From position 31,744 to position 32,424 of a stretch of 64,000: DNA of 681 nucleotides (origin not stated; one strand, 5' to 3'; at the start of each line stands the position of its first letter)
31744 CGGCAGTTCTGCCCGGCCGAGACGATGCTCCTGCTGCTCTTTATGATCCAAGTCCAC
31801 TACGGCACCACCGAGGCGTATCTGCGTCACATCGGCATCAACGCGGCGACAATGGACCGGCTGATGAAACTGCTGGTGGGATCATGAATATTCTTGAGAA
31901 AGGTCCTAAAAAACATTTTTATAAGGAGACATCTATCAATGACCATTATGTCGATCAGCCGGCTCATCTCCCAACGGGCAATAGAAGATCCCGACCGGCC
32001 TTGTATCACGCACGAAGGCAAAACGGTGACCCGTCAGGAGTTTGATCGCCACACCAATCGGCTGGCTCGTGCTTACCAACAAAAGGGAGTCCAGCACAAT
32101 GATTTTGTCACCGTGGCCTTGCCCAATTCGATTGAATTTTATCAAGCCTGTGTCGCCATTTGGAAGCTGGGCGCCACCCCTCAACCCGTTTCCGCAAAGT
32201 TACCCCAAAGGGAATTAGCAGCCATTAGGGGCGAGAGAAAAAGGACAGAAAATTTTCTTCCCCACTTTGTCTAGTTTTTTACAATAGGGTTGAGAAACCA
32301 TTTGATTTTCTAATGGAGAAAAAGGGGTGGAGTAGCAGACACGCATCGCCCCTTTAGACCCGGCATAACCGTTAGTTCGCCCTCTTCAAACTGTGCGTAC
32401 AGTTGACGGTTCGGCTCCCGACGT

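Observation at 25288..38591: Segmental duplication with near-identical permeases but patch-wise diverged binding proteins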

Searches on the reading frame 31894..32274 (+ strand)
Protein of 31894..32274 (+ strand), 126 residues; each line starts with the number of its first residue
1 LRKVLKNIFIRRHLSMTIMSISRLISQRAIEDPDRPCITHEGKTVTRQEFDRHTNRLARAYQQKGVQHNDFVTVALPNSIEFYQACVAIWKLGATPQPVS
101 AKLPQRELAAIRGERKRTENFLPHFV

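Call 55: search_protein_families(library=ncbifam, proteins=[window:31894-32274:+], max_evalue=0.00001)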
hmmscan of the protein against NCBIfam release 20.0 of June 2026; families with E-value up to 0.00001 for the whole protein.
window:31894-32274:+ (126 aa): 35 families (the best 25 are shown)
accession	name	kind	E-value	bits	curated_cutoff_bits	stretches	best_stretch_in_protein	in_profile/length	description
NF004837.0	PRK06187.1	subfamily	1.9e-14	52.8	476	1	18-109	7-98/531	long-chain-fatty-acid--CoA ligase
NF006134.1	PRK08279.1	equivalog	8.3e-13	47.7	625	1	17-103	42-128/605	long-chain-acyl-CoA synthetase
NF004822.0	PRK06178.1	equivalog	1.6e-12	46.8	782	1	19-109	37-127/571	acyl-CoA synthetase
NF005676.0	PRK07470.1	equivalog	1.9e-12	46.6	774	1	14-111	15-112/544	acyl-CoA synthetase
NF005863.0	PRK07798.1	subfamily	1.4e-11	43.7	543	1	20-111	5-96/540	acyl-CoA synthetase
NF038344.1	bile_CoA_BaiB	exception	1.4e-11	43.5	650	1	43-111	45-113/504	bile acid--CoA ligase BaiB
NF005857.1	PRK07786.1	exception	1.6e-11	43.5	733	1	25-111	15-101/513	fatty-acid--CoA ligase FadD5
TIGR02275.1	DHB_AMP_lig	equivalog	4.6e-11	41.7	723.55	1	20-101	24-103/526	(2,3-dihydroxybenzoyl)adenylate synthase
NF006182.0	PRK08316.1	subfamily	2.9e-10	39.3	663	1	18-111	10-103/523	fatty acyl-CoA synthetase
NF004282.0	PRK05691.1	subfamily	3.9e-10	36.4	4090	1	20-108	2189-2277/4334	non-ribosomal peptide synthase/polyketide synthase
NF004814.0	PRK06164.1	equivalog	4.5e-10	38.7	677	1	19-112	10-103/540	acyl-CoA synthetase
NF004808.0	PRK06155.1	equivalog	2.4e-09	36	722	1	13-107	15-109/542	ATP-dependent acyl-CoA ligase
NF047350.1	aureusi_NRPS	equivalog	3e-09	34.3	2500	1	19-110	1434-1525/2373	aureusimine non-ribosomal peptide synthetase AusA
NF004797.0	PRK06145.1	equivalog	3.8e-09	35.4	850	1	19-114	2-97/499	acyl-CoA synthetase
NF006181.0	PRK08314.1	subfamily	5.1e-09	34.9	705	1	13-110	18-116/563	long-chain-fatty-acid--CoA ligase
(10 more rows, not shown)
